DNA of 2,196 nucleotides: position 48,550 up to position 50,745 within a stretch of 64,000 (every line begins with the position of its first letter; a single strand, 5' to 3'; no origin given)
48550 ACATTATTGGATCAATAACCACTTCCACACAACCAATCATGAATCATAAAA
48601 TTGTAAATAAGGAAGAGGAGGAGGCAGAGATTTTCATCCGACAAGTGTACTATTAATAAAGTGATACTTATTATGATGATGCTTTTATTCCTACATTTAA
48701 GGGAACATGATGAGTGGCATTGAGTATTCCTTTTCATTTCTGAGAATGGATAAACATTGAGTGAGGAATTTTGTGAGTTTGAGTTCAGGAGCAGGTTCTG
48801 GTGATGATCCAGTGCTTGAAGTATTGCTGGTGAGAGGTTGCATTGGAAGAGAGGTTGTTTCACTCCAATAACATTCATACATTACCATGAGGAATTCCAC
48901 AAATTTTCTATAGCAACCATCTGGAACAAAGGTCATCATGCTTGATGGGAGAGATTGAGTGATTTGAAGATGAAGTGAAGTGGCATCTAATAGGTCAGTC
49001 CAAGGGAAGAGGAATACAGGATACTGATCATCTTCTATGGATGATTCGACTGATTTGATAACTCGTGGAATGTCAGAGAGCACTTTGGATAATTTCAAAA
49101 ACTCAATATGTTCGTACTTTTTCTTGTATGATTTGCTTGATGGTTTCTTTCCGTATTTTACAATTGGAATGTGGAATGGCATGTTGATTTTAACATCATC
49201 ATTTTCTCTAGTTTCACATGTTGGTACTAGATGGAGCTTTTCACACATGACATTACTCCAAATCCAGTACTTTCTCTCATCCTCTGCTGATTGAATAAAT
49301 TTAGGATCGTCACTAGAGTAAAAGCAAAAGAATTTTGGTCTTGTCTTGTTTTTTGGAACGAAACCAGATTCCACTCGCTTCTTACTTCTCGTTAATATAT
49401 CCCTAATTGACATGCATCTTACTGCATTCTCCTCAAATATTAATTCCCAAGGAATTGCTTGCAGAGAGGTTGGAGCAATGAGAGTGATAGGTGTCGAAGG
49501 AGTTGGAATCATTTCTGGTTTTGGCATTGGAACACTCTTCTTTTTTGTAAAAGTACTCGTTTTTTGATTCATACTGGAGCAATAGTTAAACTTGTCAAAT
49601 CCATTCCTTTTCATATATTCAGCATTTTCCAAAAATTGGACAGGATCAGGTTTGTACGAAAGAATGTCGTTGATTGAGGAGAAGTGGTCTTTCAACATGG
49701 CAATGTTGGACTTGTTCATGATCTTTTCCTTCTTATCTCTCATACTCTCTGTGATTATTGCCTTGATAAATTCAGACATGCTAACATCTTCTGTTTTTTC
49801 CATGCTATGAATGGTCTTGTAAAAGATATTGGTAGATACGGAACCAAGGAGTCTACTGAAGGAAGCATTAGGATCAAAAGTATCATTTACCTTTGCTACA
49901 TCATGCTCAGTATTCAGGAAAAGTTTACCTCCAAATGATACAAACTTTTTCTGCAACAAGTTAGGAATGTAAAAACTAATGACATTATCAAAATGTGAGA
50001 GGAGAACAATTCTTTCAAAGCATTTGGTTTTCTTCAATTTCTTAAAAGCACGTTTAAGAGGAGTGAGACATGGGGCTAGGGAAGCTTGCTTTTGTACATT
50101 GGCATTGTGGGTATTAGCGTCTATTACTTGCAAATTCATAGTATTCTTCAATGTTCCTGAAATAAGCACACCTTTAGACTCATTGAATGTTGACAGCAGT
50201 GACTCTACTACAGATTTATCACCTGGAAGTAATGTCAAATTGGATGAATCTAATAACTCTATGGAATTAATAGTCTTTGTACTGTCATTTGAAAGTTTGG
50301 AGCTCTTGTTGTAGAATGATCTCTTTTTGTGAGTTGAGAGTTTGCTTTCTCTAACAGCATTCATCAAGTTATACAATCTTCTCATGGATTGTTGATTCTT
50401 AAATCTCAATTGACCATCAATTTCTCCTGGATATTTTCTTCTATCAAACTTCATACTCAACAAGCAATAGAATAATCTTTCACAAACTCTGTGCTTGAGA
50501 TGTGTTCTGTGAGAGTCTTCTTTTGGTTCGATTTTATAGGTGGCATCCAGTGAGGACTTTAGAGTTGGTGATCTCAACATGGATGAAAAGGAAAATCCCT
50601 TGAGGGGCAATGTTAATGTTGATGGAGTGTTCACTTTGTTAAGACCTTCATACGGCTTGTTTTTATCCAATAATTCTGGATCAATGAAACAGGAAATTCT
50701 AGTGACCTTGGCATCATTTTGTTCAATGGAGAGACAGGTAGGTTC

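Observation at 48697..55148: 2.1k-aa TPR-like giant protein of unknown function whose real start lies in a 100-nt 5' mini-exon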

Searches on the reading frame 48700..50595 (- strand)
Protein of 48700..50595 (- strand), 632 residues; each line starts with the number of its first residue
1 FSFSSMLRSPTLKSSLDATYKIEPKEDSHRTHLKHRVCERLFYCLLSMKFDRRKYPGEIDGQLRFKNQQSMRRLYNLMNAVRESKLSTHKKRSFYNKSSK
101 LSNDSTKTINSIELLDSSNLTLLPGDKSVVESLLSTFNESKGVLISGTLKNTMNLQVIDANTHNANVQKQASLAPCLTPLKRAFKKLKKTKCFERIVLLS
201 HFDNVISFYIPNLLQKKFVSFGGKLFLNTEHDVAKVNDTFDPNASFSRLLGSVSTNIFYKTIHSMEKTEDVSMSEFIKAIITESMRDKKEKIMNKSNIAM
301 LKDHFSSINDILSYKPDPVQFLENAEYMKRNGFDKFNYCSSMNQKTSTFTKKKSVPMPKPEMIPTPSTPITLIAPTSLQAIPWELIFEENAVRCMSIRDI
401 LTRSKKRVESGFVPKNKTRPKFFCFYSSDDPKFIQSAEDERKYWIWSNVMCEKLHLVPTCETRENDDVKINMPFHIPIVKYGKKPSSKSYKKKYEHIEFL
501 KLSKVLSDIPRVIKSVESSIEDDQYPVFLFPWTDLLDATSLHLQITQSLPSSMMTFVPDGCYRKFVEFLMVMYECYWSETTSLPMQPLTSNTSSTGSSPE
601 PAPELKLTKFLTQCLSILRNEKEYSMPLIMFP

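Call 77: predict_structure(alignment_id=A4)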
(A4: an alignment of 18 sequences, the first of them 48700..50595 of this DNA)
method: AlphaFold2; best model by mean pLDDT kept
length: 632 residues; sequences in the alignment: 18
mean_pLDDT: 67.3   pTM: 0.62
mean pLDDT of the five models: 67.3, 66.1, 63.2, 62.7, 62.5
residues with pLDDT >= 90: 68; 70-90: 258; 50-70: 132; < 50: 174
segments of 3 or more residues with pLDDT < 50: 1-24, 86-120, 140-176, 226-265, 349-353, 405-412, 580-598
pLDDT, mean of each block of 10 residues (from residue 1): 28 31 47 69 73 61 65 69 55 40 35 37 58 59 45 41 40 49 70 88 89 90 54 40 39 39 52 86 73 82 89 90 87 74 53 61 76 90 89 79 50 62 89 86 88 76 52 85 79 87 86 88 88 88 81 88 87 71 42 45 67 79 79 76
secondary structure, 60 per line:
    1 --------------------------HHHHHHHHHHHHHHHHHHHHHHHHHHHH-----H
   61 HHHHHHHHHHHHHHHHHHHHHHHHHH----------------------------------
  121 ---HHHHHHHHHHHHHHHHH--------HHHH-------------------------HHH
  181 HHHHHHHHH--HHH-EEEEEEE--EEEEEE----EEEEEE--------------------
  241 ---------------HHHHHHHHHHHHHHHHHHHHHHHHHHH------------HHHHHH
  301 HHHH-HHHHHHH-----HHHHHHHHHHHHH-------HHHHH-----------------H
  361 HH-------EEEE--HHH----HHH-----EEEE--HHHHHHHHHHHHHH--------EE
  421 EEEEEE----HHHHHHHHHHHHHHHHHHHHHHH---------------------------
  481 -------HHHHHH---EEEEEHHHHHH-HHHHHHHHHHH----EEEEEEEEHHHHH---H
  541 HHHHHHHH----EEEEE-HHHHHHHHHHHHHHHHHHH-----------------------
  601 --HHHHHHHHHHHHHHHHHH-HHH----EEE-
elements in order: H27-54 H60-86 H124-140 H149-152 H178-189 E196-202 E205-210 E215-220 H256-282 H295-304 H306-312 H318-330 H338-342 E370-373 E391-394 H397-410 E419-426 H431-453 H488-493 E497-501 H502-507 H509-519 E524-531 H532-536 H540-548 E553-557 H559-577 H603-620 E629-631
